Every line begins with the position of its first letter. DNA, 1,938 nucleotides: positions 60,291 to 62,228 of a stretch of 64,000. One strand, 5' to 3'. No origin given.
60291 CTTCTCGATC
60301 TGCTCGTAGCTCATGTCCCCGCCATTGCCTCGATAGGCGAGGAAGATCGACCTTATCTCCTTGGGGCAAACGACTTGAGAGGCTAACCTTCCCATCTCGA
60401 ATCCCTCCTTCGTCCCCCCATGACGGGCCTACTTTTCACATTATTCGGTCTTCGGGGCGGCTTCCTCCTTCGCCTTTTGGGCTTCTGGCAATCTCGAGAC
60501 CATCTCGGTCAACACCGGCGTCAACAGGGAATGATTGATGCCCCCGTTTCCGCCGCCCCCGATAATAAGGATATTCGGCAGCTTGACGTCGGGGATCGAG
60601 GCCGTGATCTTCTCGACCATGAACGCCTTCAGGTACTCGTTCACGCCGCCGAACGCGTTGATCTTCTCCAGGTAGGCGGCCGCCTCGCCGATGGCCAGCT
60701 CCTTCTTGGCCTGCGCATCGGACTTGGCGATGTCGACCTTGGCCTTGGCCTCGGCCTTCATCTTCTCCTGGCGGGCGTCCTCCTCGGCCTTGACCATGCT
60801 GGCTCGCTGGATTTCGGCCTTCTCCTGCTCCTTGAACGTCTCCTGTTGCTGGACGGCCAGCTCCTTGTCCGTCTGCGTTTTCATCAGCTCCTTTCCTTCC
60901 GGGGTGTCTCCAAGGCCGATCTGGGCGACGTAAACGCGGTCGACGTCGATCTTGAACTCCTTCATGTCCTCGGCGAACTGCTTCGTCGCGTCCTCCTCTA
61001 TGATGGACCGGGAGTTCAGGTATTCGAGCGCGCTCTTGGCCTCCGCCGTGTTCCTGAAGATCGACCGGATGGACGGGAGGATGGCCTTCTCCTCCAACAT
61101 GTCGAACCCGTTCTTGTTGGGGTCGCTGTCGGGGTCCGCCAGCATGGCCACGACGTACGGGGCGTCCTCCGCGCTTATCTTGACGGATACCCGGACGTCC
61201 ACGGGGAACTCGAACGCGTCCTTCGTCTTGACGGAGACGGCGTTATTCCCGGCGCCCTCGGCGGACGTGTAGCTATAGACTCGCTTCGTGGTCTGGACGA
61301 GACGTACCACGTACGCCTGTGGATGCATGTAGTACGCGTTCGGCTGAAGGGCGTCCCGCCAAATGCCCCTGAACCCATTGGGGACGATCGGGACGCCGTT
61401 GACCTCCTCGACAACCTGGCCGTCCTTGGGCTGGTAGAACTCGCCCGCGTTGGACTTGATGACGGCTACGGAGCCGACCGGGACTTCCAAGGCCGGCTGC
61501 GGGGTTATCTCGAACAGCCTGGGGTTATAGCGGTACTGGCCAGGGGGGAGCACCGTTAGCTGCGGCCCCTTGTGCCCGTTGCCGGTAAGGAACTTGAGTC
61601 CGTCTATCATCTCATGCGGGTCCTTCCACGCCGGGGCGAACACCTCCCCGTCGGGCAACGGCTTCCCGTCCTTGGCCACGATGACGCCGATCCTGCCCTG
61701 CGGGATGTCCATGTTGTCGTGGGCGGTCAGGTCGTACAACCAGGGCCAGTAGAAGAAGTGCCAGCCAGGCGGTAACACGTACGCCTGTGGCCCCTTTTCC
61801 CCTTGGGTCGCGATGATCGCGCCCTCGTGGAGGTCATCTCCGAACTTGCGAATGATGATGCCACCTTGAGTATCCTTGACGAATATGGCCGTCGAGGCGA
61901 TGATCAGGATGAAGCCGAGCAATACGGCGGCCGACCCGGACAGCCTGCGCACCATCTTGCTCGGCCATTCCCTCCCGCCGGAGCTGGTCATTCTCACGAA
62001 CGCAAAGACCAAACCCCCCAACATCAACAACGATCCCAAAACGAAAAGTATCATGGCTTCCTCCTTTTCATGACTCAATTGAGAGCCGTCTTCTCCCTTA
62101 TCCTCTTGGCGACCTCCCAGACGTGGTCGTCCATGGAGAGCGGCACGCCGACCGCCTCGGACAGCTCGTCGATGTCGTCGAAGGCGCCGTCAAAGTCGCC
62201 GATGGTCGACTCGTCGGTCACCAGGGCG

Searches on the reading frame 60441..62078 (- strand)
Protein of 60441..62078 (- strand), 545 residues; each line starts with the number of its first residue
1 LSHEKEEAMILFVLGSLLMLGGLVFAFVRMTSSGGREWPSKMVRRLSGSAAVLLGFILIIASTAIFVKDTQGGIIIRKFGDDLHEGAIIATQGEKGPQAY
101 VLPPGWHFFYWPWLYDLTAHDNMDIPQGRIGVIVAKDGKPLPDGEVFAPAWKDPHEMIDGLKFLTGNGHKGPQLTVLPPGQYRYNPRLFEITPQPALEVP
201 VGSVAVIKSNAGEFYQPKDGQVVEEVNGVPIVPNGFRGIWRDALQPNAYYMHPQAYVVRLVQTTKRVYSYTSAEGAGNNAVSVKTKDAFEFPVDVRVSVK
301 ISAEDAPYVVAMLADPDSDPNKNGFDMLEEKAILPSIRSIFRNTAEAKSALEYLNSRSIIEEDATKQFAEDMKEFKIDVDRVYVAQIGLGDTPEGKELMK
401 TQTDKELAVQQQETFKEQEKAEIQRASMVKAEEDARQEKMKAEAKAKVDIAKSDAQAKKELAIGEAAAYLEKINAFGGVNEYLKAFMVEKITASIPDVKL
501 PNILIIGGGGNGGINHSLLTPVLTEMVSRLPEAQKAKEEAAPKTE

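Call 50: search_protein_families(library=pfam, proteins=[window:60441-62078:-], max_evalue=0.001)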
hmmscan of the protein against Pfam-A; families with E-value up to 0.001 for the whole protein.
window:60441-62078:- (545 aa): 1 family
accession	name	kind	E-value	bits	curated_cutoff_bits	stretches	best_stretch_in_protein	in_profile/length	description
PF01145.31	Band_7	-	1.7e-10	41.7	23.6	1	243-422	20-168/176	SPFH domain / Band 7 family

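Call 81: search_protein_families(library=phrogs, proteins=[window:60441-62078:-], max_evalue=0.001)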
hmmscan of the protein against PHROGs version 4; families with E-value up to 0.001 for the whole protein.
window:60441-62078:- (545 aa): 1 family
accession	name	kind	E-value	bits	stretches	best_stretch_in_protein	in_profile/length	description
phrog_200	-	other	1.1e-18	68.5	1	258-457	139-319/379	lipoprotein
